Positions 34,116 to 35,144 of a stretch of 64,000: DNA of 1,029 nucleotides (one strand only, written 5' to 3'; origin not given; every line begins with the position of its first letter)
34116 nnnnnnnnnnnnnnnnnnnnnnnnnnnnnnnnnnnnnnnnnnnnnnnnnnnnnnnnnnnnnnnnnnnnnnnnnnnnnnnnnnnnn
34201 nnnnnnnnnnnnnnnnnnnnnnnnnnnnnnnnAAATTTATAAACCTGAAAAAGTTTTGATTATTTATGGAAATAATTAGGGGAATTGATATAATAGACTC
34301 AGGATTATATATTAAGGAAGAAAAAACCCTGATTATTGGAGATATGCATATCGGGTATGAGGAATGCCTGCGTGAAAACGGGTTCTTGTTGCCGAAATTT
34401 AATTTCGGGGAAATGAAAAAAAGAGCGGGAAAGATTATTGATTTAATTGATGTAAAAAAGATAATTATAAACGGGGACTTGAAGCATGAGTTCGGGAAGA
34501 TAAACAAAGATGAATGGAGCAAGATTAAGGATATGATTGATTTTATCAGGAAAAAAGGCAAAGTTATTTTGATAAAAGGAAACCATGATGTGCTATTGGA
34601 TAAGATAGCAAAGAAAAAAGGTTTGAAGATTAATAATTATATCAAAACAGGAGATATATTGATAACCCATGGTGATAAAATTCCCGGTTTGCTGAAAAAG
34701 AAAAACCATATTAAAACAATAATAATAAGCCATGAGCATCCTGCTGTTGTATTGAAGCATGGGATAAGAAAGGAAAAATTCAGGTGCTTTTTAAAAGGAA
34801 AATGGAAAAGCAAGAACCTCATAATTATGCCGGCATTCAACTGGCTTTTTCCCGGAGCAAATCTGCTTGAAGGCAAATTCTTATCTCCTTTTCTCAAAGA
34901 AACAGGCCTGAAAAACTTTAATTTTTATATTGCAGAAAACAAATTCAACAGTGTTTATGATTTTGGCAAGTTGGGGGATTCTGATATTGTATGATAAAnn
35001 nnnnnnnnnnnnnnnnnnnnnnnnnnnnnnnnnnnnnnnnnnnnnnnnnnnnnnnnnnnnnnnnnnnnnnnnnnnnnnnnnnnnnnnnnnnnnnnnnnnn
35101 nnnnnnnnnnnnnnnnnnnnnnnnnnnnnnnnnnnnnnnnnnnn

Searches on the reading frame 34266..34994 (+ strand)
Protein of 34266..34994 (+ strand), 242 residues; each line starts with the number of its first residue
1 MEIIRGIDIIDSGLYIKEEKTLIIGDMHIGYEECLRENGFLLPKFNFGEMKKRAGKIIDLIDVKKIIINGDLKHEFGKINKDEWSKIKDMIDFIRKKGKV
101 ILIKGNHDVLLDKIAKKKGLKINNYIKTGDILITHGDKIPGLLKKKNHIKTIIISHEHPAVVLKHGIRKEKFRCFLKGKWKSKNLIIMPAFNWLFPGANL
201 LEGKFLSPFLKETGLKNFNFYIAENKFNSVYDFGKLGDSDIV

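Call 65: search_protein_families(library=pfam, proteins=[window:34266-34994:+], max_evalue=0.001)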
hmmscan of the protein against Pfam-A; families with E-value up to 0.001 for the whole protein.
window:34266-34994:+ (242 aa): 1 family
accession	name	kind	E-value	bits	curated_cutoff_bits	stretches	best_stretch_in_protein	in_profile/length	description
PF00149.33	Metallophos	-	1.1e-08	36.1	21.5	1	20-158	2-157/191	Calcineurin-like phosphoesterase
